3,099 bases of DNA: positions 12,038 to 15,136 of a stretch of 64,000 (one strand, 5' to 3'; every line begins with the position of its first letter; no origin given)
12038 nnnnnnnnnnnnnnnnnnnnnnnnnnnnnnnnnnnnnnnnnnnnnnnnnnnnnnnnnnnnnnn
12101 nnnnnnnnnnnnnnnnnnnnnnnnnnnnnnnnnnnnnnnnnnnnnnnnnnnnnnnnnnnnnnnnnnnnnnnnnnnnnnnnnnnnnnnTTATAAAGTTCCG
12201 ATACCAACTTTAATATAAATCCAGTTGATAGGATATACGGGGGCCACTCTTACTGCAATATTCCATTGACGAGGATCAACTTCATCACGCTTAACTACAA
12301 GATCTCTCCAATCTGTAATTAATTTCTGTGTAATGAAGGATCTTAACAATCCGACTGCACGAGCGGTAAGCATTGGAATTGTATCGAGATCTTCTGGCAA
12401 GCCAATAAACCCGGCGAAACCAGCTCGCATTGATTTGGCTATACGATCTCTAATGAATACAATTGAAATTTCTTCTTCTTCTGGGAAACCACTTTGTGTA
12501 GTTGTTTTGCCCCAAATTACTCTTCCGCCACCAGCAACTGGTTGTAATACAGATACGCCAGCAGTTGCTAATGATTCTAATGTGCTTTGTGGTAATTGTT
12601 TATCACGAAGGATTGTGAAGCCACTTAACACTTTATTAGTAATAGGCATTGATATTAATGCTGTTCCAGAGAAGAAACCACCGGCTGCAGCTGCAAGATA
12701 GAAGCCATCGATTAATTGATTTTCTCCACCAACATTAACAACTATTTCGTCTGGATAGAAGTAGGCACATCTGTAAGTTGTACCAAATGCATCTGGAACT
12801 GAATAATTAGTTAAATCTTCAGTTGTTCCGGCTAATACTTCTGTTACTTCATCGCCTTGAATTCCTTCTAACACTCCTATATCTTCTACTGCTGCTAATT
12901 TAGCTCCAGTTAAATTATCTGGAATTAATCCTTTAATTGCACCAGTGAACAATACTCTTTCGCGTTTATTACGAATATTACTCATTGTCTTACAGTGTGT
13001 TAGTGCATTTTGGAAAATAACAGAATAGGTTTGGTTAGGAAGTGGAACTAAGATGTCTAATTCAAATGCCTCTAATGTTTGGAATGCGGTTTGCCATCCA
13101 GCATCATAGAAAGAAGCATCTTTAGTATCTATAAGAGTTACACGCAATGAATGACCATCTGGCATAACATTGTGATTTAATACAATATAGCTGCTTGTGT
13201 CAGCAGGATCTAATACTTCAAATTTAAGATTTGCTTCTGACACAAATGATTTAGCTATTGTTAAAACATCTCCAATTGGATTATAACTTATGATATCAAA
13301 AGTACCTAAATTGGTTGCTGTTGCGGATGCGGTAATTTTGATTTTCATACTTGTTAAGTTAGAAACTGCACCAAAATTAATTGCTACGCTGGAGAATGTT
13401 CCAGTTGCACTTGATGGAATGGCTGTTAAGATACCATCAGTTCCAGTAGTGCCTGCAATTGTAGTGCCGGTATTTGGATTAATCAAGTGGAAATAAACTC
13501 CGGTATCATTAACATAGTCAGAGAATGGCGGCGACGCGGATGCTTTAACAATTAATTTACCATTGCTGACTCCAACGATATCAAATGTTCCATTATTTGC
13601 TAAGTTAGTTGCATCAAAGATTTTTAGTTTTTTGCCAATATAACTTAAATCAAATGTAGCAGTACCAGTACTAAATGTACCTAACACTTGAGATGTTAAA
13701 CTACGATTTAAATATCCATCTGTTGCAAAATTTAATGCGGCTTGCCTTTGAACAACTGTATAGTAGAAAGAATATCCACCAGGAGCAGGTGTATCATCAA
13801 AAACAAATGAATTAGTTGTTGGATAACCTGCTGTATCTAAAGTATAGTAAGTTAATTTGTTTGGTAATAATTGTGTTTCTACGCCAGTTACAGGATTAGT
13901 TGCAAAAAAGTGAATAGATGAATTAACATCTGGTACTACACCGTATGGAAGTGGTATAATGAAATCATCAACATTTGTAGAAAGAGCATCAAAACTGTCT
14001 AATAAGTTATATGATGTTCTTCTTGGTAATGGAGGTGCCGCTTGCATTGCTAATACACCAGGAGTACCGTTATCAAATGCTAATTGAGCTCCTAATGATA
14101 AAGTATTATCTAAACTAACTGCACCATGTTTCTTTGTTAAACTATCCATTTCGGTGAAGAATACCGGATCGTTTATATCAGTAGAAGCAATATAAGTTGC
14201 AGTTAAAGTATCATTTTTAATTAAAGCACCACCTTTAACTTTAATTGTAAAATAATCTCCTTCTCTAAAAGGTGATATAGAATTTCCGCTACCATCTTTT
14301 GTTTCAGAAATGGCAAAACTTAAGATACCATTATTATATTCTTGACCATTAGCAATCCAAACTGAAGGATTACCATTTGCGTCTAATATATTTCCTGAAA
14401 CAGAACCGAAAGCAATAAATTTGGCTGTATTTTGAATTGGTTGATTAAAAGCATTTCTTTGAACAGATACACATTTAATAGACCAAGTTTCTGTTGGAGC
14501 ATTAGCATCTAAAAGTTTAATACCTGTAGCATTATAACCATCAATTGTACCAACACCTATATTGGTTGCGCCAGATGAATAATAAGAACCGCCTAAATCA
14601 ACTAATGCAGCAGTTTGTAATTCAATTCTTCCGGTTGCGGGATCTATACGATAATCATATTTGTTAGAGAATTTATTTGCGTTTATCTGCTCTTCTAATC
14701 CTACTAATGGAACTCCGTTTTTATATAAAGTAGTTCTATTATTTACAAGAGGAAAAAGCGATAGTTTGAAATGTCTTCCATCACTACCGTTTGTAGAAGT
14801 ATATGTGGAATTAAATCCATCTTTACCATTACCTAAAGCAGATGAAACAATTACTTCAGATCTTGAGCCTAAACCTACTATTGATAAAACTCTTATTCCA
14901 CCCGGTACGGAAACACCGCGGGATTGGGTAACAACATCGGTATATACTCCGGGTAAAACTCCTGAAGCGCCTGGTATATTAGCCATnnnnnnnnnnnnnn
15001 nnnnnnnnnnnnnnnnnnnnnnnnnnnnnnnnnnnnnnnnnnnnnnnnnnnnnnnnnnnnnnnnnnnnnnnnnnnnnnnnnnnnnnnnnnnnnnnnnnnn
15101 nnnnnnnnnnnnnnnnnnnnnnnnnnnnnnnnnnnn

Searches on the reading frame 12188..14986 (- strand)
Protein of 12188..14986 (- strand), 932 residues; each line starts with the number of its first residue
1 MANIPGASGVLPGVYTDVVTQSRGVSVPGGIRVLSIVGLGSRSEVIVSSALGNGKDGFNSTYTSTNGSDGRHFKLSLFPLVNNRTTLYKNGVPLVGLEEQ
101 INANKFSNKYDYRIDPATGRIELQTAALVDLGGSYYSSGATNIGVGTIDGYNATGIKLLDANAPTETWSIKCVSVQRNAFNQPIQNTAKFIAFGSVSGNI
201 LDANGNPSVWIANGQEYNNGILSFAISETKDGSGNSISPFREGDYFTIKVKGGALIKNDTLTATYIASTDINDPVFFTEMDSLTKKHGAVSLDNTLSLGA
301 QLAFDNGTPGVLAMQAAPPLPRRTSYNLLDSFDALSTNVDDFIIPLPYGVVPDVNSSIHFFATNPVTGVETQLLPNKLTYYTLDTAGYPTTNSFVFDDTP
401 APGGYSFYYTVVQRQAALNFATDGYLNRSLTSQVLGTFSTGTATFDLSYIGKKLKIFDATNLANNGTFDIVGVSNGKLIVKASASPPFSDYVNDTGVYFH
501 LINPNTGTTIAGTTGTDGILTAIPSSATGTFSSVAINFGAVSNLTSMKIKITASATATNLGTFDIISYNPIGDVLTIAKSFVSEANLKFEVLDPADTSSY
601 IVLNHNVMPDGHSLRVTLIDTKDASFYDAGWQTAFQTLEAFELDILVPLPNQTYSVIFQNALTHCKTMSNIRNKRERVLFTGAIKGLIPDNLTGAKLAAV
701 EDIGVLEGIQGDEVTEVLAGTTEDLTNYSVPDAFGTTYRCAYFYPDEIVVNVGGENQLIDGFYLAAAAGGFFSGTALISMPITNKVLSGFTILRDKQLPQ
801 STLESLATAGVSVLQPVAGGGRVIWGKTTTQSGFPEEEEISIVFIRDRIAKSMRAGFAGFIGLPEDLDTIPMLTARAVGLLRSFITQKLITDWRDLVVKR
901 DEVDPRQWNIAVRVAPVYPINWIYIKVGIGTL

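Call 39: search_protein_families(library=phrogs, proteins=[window:12188-14986:-], max_evalue=0.00001)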
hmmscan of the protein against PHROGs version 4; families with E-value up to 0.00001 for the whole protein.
window:12188-14986:- (932 aa): 2 families
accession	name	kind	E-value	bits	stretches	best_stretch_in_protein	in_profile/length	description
phrog_2839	-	tail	1.4e-13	51.2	1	757-929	392-564/581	tail sheath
phrog_23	-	tail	5.4e-09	36.3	1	784-927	310-460/496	tail sheath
